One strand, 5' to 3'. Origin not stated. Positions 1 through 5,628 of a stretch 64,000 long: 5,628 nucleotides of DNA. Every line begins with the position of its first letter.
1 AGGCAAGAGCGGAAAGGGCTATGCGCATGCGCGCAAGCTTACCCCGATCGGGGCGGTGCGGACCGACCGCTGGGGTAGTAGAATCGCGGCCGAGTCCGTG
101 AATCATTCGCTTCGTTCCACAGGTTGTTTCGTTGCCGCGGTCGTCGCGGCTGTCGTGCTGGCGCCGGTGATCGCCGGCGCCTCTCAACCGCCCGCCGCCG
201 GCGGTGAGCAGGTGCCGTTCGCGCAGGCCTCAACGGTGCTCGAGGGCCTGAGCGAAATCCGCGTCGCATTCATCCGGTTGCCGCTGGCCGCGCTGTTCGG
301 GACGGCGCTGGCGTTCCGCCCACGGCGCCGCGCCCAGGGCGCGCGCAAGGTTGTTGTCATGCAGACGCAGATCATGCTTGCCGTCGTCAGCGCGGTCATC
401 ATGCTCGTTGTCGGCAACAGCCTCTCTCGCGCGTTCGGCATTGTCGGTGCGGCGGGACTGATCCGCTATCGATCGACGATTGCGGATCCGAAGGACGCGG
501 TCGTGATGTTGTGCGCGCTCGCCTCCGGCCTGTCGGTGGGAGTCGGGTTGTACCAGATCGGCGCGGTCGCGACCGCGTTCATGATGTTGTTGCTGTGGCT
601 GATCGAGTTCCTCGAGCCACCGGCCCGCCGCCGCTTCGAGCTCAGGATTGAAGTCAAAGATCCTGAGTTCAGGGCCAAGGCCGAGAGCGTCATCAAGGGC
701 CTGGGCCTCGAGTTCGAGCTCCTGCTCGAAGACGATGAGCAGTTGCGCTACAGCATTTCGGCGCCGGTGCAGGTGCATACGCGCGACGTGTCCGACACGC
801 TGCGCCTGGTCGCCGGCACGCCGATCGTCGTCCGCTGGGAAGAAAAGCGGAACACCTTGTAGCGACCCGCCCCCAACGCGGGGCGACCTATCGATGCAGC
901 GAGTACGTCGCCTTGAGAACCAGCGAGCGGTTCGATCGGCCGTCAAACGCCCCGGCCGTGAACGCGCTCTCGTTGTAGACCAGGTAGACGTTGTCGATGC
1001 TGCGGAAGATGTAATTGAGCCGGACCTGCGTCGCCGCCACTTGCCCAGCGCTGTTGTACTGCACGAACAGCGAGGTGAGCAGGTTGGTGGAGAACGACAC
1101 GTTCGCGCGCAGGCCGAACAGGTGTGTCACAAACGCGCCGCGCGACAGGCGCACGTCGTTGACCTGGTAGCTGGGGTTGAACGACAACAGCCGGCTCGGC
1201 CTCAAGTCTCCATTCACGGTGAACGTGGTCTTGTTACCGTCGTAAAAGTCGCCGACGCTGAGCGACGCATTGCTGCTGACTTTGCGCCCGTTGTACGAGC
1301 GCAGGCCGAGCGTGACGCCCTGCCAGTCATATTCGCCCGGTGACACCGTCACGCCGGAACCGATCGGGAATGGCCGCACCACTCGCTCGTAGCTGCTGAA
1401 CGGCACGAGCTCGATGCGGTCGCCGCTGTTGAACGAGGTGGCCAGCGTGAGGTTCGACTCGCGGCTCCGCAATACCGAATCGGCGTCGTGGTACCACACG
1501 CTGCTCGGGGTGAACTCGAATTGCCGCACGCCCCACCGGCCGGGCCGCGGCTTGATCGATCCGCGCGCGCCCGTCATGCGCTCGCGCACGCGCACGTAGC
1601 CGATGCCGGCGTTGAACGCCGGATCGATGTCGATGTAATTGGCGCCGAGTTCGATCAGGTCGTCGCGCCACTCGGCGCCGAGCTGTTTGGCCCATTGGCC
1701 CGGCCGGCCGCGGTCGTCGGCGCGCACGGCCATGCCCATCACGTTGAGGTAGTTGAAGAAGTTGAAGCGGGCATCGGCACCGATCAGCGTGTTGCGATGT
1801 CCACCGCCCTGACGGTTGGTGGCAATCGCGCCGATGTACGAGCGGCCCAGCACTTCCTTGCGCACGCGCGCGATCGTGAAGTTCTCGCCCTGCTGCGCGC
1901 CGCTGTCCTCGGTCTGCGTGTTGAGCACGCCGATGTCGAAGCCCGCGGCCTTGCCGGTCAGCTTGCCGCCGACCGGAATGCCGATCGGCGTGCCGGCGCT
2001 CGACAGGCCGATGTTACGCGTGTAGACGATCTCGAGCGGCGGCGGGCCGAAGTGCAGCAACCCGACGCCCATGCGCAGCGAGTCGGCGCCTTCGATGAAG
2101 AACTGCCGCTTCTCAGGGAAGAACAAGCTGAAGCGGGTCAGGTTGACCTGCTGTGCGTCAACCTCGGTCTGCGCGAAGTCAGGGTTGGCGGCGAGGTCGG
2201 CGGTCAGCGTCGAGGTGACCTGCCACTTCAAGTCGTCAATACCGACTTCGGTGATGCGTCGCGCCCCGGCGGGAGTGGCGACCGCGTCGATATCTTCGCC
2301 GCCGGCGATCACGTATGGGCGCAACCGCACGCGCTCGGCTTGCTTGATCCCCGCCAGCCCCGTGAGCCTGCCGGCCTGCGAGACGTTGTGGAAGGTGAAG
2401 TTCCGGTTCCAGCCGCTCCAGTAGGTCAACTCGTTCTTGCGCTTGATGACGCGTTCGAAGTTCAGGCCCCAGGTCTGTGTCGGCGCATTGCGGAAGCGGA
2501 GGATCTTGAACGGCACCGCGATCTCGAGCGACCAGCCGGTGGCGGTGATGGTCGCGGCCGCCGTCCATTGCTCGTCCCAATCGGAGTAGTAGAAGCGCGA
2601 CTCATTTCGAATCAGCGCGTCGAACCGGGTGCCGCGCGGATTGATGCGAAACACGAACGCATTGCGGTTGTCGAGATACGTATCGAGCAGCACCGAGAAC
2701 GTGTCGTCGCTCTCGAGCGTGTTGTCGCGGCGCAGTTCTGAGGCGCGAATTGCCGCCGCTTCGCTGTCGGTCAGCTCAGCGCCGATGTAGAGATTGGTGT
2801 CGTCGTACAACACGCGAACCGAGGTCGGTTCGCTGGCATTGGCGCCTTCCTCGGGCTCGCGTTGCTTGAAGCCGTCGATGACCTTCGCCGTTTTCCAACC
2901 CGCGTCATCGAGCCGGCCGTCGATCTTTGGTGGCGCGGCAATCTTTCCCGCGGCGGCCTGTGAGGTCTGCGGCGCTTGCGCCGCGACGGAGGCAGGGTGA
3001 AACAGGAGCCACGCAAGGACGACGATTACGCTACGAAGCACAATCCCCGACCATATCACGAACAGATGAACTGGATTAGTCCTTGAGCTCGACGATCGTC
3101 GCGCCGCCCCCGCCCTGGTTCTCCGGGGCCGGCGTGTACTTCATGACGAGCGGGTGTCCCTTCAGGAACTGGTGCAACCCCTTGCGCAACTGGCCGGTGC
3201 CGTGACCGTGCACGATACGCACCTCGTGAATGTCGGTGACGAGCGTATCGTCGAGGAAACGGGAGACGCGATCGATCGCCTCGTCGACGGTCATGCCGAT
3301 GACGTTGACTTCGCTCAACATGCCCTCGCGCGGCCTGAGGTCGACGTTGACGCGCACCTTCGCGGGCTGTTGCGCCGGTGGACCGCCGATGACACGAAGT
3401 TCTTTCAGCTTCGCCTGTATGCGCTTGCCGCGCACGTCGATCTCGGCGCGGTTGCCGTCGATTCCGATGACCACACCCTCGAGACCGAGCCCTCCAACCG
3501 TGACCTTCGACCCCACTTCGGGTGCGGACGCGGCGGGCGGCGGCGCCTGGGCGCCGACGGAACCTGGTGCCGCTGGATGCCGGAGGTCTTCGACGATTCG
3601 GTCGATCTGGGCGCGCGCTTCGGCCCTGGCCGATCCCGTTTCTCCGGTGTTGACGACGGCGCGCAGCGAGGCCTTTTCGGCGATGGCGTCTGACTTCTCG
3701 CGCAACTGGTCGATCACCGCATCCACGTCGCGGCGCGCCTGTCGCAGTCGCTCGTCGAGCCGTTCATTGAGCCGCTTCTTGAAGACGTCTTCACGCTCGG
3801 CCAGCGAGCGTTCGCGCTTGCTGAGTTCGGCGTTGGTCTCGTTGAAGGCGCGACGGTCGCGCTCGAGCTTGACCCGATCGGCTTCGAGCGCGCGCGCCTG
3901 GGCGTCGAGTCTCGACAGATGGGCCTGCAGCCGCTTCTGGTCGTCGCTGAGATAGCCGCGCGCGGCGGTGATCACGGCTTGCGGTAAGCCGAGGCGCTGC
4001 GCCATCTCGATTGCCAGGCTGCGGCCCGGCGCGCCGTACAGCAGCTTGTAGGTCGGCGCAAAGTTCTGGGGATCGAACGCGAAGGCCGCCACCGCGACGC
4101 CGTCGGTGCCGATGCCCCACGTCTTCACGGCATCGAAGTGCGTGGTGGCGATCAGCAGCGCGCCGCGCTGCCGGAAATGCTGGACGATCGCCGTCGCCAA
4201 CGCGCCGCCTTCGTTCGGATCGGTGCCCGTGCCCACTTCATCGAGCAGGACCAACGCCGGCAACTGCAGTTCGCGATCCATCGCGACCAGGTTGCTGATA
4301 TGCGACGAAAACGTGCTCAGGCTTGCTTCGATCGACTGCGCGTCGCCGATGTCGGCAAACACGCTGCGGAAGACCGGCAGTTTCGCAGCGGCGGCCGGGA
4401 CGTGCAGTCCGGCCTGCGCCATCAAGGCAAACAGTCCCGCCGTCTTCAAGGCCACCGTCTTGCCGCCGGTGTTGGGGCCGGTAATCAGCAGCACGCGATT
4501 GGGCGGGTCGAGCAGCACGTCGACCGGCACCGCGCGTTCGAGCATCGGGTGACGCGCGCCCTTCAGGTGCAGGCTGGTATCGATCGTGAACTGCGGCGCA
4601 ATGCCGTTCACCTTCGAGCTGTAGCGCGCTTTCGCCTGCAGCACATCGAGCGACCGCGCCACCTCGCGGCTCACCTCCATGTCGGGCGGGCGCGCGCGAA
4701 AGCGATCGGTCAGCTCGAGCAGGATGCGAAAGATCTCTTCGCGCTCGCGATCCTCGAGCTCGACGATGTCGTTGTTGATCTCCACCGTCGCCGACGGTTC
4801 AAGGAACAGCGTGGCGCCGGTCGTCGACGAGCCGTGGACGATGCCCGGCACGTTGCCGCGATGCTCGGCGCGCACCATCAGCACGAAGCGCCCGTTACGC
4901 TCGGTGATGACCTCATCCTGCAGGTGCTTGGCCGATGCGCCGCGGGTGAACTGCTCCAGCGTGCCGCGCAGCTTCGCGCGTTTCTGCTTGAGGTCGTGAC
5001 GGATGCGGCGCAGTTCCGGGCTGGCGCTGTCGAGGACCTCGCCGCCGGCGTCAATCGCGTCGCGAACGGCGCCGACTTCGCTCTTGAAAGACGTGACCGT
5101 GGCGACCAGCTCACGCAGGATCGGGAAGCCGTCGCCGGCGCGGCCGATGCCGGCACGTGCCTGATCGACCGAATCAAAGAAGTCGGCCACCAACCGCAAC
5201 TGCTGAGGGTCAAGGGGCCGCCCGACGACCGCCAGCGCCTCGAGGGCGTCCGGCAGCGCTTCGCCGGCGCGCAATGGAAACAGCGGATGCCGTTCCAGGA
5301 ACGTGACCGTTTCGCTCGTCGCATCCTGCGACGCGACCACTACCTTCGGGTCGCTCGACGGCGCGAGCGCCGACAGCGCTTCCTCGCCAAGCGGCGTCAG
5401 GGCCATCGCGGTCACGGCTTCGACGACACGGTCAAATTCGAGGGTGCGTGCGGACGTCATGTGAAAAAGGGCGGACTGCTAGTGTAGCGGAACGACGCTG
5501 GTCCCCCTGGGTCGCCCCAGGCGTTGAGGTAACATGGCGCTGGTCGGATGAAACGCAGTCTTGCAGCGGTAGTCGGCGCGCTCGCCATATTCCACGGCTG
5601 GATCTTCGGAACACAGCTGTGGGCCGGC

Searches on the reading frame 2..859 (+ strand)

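Call 66: search_protein_families(library=pfam, proteins=[window:2-859:+], max_evalue=0.00001)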
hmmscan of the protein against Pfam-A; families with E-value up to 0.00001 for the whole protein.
window:2-859:+ (286 aa): 2 families
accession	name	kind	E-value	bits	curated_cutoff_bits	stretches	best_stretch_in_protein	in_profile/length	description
PF16316.10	DUF4956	-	1.7e-06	28.3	30.6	1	119-202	22-110/169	Domain of unknown function (DUF4956)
PF02308.21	MgtC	-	1.8e-06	28.7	31.4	1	95-205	3-119/121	MgtC family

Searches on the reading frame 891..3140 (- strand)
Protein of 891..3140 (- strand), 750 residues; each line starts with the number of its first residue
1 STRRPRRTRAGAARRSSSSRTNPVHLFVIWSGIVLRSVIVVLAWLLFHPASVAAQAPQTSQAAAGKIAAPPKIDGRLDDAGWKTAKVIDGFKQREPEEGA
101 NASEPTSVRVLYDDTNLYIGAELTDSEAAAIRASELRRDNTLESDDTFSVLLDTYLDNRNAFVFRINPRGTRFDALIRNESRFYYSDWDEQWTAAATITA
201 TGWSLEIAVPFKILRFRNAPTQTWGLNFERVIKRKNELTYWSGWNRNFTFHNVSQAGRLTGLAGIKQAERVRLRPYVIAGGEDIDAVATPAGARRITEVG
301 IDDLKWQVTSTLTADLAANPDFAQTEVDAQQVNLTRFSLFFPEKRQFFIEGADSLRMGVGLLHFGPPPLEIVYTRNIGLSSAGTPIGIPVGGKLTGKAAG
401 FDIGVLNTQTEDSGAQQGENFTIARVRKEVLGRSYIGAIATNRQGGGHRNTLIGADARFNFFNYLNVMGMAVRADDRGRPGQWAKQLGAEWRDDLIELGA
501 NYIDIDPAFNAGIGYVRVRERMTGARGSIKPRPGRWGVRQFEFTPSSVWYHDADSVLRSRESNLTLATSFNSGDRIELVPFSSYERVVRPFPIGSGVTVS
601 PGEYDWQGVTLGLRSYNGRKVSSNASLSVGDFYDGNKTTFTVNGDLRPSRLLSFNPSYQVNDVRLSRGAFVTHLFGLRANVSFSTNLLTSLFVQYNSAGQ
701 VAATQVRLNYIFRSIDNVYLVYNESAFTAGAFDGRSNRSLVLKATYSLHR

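Call 66: search_protein_families(library=pfam, proteins=[window:891-3140:-], max_evalue=0.00001)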
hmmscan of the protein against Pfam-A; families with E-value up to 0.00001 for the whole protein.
window:891-3140:- (750 aa): 2 families
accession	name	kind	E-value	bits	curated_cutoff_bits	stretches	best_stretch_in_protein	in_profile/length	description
PF19313.5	DUF5916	-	2.4e-13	50.1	22.6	1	271-358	5-86/572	Domain of unknown function (DUF5916)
PF06452.16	CBM9_1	-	2.5e-11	44.2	23.4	1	73-259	1-180/185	Carbohydrate family 9 binding domain-like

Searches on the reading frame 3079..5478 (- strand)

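Call 66: search_protein_families(library=pfam, proteins=[window:3079-5478:-], max_evalue=0.00001)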
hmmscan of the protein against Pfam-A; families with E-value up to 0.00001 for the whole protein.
window:3079-5478:- (800 aa): 2 families
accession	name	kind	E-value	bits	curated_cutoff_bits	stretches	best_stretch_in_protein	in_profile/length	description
PF00488.27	MutS_V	-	1.9e-30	106.7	30.2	1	331-510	2-184/188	MutS domain V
PF01713.27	Smr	-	1.7e-24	86.2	25.7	1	725-799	2-77/77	Smr domain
